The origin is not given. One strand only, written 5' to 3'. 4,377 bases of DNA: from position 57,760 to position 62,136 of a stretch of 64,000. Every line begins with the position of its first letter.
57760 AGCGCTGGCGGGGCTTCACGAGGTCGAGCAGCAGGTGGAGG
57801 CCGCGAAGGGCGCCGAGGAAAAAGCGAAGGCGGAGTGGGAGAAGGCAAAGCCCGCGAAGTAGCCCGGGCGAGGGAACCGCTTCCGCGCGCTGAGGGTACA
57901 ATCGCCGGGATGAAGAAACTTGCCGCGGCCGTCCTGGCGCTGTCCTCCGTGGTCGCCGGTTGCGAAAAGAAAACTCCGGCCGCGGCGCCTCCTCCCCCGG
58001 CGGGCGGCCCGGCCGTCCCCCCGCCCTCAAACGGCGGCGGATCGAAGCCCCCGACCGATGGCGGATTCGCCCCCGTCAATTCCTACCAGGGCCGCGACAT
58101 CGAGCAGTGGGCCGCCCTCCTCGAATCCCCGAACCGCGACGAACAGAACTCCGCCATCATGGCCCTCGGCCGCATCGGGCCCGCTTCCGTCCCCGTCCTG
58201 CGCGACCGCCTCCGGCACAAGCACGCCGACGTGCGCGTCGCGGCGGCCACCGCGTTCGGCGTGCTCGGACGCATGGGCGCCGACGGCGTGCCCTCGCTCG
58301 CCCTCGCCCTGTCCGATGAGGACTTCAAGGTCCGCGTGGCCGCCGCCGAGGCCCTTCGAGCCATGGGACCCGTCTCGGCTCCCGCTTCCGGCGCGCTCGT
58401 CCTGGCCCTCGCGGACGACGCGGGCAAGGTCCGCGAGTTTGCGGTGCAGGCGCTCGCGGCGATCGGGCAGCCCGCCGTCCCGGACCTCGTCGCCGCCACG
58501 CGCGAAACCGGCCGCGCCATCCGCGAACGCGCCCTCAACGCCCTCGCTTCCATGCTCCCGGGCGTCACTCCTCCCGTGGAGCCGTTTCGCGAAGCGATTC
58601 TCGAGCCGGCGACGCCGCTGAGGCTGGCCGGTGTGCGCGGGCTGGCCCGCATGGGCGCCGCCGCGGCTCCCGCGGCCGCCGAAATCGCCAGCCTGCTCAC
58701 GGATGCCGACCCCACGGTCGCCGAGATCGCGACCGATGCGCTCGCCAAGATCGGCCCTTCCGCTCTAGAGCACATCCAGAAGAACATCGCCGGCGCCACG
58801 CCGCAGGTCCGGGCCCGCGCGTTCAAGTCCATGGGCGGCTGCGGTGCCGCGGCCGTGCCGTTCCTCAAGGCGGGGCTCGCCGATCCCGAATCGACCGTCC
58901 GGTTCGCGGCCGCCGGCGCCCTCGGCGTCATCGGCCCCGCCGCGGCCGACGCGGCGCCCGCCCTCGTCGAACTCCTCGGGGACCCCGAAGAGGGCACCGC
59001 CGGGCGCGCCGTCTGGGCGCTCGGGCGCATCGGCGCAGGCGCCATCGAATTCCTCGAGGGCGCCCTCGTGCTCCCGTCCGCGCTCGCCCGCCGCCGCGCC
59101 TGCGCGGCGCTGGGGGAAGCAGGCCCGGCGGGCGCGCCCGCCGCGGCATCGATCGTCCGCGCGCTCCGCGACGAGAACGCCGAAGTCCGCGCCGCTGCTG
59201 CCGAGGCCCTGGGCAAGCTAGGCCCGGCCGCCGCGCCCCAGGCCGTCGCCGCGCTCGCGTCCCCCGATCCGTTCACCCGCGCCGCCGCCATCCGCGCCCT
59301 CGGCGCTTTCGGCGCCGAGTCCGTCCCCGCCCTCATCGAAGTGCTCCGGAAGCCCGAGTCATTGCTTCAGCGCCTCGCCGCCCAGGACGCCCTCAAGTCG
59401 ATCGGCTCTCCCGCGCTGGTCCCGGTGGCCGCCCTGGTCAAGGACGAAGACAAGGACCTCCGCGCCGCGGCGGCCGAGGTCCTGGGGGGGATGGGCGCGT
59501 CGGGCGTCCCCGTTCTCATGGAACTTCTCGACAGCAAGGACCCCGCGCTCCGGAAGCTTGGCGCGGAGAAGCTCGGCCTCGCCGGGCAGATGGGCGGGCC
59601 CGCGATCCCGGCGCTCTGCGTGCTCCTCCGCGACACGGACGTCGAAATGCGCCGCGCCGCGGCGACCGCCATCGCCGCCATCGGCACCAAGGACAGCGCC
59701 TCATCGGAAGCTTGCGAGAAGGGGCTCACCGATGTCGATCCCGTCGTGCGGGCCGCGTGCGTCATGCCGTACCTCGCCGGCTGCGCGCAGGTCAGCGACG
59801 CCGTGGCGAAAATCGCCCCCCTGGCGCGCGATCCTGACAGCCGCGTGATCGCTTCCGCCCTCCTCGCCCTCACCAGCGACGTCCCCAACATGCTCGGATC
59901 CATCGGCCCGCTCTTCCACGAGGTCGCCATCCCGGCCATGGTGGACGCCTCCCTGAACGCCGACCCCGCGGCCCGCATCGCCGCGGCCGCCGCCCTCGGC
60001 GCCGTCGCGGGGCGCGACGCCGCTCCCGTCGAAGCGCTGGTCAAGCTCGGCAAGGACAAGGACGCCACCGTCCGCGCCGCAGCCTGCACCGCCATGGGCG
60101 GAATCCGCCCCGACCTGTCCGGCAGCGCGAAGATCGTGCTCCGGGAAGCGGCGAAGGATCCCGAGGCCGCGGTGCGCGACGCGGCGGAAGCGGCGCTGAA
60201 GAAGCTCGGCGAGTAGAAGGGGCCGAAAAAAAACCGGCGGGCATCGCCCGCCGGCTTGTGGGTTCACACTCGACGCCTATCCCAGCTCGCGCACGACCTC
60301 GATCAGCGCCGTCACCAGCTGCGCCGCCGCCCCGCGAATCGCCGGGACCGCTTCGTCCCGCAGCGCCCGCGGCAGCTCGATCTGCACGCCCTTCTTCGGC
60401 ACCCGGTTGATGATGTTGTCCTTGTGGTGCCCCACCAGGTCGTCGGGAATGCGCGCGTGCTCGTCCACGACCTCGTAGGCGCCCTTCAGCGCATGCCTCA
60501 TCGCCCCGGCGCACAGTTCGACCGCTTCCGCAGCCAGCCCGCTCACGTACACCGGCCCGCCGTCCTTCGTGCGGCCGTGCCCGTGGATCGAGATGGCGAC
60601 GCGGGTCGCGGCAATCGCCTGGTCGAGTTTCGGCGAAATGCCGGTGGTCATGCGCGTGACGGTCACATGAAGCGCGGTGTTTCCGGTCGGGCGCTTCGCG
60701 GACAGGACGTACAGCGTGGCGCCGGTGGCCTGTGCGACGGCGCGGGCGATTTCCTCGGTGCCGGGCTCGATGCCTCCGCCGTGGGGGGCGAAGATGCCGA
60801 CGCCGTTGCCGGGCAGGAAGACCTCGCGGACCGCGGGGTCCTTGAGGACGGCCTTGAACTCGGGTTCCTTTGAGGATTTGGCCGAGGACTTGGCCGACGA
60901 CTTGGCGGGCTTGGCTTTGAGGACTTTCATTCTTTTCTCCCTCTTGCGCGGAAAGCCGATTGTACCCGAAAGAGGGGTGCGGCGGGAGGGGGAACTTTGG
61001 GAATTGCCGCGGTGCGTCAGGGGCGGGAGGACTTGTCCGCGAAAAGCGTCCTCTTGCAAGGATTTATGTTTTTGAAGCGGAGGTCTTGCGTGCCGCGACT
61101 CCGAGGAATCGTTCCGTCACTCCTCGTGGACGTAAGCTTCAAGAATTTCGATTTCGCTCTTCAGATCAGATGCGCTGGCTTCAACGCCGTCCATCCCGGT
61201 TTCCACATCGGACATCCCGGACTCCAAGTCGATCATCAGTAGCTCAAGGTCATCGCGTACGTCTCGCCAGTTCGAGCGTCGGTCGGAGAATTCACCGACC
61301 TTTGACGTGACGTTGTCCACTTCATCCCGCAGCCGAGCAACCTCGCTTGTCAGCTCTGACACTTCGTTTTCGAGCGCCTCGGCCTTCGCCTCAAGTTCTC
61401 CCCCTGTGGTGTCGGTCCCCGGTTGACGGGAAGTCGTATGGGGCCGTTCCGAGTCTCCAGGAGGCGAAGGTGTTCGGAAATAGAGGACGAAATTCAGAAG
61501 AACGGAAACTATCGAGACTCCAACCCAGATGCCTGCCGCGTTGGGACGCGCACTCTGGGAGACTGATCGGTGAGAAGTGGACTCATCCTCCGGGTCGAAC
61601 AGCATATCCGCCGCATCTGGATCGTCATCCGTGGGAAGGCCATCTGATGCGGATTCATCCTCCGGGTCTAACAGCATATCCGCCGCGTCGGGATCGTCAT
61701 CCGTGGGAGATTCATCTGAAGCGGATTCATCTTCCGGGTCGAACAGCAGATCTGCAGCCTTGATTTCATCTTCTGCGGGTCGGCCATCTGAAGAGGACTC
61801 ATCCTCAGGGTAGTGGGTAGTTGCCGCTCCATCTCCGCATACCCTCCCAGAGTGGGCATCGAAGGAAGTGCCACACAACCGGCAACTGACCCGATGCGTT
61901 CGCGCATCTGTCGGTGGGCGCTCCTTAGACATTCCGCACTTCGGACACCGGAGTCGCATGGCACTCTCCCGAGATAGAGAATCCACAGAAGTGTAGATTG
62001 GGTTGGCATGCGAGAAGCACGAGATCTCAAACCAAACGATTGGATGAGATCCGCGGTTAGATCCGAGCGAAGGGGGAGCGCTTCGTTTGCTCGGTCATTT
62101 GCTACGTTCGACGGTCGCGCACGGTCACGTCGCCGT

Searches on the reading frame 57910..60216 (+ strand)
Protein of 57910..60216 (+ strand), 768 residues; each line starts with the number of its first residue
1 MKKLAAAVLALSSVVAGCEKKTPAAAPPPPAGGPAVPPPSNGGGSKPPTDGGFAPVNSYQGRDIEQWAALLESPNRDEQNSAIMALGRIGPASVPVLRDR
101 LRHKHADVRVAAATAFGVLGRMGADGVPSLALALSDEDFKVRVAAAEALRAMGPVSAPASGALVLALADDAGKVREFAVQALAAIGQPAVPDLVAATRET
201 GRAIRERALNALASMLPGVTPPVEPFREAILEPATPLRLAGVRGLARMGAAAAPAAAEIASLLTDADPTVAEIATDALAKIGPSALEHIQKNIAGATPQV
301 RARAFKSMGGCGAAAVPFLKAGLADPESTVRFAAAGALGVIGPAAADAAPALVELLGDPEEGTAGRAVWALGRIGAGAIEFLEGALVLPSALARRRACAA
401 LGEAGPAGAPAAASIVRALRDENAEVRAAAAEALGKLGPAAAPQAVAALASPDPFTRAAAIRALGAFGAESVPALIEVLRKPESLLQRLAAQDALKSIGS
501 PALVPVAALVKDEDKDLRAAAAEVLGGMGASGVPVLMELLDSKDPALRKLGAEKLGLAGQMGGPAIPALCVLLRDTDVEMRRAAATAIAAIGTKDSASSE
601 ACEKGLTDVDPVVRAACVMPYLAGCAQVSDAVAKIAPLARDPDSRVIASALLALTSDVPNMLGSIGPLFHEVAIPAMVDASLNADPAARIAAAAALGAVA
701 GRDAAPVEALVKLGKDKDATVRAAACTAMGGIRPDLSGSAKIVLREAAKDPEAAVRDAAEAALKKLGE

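Call 84: find_encoding_contigs(protein=window:57910-60216:+, flank=10000, max_places=10)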
Protein window:57910-60216:+ (768 aa): 1 contig read that carries it; 1 place shown.
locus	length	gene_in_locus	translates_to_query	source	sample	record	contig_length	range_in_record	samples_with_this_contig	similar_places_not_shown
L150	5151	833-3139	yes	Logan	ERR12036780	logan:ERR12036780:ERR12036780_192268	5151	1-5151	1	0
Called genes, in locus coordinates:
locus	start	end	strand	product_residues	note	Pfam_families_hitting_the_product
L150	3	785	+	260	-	?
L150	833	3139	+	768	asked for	-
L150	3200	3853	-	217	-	-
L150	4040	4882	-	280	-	-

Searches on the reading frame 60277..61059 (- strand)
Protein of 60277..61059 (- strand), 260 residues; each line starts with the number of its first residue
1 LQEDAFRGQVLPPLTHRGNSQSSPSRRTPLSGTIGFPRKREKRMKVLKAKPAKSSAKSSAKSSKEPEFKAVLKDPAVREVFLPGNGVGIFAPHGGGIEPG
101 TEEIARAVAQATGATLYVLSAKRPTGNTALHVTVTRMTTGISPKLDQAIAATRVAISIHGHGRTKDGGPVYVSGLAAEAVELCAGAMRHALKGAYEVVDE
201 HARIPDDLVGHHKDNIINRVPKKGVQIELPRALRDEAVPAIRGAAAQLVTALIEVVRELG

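Call 69: search_protein_families(library=pfam, proteins=[window:60277-61059:-], max_evalue=0.01)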
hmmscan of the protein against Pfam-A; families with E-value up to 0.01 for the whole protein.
window:60277-61059:- (260 aa): 1 family
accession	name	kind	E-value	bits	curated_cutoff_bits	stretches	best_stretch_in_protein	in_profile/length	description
PF05908.16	Gamma_PGA_hydro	-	1.9e-27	96.4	22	1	74-236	16-167/191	Poly-gamma-glutamate hydrolase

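Call 83: find_encoding_contigs(protein=window:60277-60930:-, flank=10000)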
Protein window:60277-60930:- (217 aa): 1 contig read that carries it; 1 place shown.
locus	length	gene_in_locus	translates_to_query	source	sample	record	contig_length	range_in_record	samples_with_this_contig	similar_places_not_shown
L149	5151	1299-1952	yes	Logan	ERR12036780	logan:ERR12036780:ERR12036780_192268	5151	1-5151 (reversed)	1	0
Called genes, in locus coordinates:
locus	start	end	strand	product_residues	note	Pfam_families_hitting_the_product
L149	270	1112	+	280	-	-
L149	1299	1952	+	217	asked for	-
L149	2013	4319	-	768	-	-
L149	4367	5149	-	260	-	?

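Call 88: search_protein_families(library=padloc, proteins=[window:60277-60930:-], max_evalue=0.01)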
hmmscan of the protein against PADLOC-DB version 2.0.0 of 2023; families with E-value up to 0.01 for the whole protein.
window:60277-60930:- (217 aa): 0 families

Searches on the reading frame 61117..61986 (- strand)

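Call 69: search_protein_families(library=pfam, proteins=[window:61117-61986:-], max_evalue=0.01)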
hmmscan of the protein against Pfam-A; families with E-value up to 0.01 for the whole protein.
window:61117-61986:- (289 aa): 7 families
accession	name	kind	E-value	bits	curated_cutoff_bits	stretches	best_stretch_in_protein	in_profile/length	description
PF05377.16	FlaC_arch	-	2.1e-05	25.3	27.8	0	203-231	3-31/55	Flagella accessory protein C (FlaC)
PF19220.6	Rod_CreS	-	0.00076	19.1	100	1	183-283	3-103/359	Crescentin, rod domain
PF07716.20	bZIP_2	-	0.00094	19.6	22.3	0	201-226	26-51/54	Basic region leucine zipper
PF00170.26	bZIP_1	-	0.0033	17.9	27.6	0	197-229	30-62/64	bZIP transcription factor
PF25450.1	Rab11-FIP3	-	0.0073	17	31.9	0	198-236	59-97/125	Rab11-FIP3-like domain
PF25014.1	NET2A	-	0.0075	16.6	33.1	0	204-279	143-218/235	NET2A-like domain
PF10473.14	CENP-F_leu_zip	-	0.0078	16.7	34.5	0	198-266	57-118/140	Leucine-rich repeats of kinetochore protein Cenp-F/LEK1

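Call 88: search_protein_families(library=padloc, proteins=[window:61117-61959:-], max_evalue=0.01)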
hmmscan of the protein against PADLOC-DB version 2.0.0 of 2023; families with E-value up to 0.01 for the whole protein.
window:61117-61959:- (280 aa): 4 families
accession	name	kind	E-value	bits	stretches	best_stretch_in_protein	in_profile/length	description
PDLC03864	LmuB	-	0.00026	17.7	1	188-276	415-502/657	-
PDLC03863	LmuB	-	0.0011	15.7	1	186-251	236-298/610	-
PDLC03862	LmuB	-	0.0015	15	0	173-273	370-470/643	-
PDLC03859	LmuB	-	0.0077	13.5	0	23-275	331-463/611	-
